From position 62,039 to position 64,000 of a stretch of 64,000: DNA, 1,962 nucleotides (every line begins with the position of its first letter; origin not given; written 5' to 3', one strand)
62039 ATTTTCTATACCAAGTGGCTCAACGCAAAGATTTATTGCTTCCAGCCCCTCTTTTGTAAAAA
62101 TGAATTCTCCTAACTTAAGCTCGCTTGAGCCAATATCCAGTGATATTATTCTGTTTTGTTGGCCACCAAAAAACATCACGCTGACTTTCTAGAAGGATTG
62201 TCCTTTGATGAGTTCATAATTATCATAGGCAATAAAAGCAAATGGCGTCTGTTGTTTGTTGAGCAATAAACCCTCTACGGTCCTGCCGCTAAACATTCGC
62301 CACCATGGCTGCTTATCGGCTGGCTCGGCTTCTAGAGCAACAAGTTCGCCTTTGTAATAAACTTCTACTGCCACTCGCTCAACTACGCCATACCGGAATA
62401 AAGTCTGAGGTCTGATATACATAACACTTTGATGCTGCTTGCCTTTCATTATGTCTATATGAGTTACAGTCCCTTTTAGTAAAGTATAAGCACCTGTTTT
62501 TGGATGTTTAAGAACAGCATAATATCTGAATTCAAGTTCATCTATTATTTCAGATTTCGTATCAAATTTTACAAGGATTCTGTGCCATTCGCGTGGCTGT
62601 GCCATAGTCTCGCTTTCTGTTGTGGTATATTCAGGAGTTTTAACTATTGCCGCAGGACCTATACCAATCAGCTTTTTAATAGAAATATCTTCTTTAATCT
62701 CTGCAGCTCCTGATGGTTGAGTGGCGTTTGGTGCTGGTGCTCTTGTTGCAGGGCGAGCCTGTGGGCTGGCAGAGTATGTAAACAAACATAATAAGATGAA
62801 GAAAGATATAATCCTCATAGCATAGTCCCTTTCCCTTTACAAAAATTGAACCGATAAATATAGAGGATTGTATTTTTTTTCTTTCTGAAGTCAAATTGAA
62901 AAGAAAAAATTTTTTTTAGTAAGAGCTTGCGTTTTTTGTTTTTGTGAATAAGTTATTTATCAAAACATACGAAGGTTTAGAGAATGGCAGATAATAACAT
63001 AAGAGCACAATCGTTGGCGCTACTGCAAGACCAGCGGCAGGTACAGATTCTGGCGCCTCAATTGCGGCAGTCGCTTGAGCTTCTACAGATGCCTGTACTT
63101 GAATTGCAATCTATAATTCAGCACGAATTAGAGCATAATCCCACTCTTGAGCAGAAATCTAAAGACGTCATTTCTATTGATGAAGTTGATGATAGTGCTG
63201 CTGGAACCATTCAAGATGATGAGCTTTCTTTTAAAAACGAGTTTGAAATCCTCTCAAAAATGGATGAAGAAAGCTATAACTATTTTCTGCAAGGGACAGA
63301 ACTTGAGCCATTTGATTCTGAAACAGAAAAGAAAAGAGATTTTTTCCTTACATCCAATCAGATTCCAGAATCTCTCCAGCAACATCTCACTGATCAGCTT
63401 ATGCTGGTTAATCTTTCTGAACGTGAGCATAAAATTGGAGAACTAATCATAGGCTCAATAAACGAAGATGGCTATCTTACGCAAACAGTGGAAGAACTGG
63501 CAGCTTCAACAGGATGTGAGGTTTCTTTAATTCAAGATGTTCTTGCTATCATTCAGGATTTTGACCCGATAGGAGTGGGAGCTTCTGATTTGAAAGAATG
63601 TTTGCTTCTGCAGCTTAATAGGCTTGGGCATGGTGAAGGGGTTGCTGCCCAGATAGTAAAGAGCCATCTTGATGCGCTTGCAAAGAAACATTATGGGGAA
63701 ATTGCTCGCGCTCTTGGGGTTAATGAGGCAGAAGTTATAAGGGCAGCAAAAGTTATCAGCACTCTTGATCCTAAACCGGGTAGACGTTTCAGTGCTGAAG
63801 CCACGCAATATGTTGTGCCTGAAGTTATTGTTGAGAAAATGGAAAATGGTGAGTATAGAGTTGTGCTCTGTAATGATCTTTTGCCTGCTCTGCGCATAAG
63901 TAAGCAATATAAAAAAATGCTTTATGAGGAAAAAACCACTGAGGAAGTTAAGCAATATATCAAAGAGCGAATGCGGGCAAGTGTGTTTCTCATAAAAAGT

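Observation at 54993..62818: Atypical type IV pilus-like pilM/N-pilO-(PilP-like)-secretin operon with unusual components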

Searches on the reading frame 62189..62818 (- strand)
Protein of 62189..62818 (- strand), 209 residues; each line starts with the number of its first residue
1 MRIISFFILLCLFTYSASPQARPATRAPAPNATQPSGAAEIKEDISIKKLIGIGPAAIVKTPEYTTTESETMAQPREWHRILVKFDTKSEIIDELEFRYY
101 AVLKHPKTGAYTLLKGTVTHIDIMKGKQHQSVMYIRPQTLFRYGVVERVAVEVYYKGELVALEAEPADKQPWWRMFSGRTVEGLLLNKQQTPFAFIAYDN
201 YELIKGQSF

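Call 3: search_protein_families(library=pfam, proteins=[window:62189-62818:-], max_evalue=1)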
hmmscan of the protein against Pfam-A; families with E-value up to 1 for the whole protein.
window:62189-62818:- (209 aa): 1 family
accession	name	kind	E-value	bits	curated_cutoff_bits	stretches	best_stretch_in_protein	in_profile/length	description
PF09524.15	Phg_2220_C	-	0.18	12.4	27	1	127-143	49-65/73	Conserved phage C-terminus (Phg_2220_C)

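Call 4: search_protein_families(library=ncbifam, proteins=[window:62189-62818:-], max_evalue=1)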
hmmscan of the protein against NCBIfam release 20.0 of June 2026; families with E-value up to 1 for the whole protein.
window:62189-62818:- (209 aa): 1 family
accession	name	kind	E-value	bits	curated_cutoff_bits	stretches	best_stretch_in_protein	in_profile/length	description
NF042424.1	Amuc_1102_rel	equivalog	4.3e-22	78.6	55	1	59-205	21-183/186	Amuc_1102 family pilus-like protein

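Call 8: search_solved_structures(query=window:62189-62818:-, max_evalue=1, show_alignments=1)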
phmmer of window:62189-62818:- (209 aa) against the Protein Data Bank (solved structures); distinct sequences matched with E-value up to 1: 1.
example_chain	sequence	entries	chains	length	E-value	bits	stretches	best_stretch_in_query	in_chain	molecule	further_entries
7dsz_A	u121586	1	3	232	3.9e-09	39.8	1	68-204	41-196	Amuc_1102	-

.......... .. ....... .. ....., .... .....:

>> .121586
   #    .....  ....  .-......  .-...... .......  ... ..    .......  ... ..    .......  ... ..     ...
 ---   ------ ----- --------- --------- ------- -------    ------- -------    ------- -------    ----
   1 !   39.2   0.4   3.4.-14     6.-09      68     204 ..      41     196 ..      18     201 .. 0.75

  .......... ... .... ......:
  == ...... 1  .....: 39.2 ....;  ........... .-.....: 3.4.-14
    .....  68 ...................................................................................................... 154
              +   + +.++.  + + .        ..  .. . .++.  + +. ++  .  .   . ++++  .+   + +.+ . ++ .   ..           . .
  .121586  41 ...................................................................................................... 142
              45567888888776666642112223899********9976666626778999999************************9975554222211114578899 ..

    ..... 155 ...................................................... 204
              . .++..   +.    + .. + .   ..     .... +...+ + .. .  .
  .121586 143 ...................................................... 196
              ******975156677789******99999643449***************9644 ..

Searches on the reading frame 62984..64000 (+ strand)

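Call 77: search_protein_families(library=ncbifam, proteins=[window:62984-64000:+], max_evalue=0.001)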
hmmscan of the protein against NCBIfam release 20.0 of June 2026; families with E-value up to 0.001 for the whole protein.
window:62984-64000:+ (339 aa): 7 families
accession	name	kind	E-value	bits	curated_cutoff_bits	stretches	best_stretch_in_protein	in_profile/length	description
NF004595.0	PRK05932.1-2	equivalog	6.9e-64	216.5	513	1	19-339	11-339/484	RNA polymerase factor sigma-54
TIGR02395.1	rpoN_sigma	equivalog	2.6e-63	214.6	277.35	1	17-338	1-290/434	RNA polymerase factor sigma-54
NF009118.0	PRK12469.1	subfamily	3.4e-58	197.7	396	1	16-337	8-335/483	RNA polymerase factor sigma-54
NF004596.0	PRK05932.1-3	subfamily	5.2e-55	187.4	499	2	117-339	141-362/515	RNA polymerase factor sigma-54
NF004598.0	PRK05932.1-5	equivalog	1.4e-52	179.1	621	2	77-338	96-359/504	RNA polymerase factor sigma-54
NF004597.0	PRK05932.1-4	equivalog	5.7e-49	166.9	817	1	19-339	11-332/477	RNA polymerase factor sigma-54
NF004602.0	PRK05932.2-4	equivalog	3.4e-18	65.7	506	1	16-328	8-264/416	RNA polymerase factor sigma-54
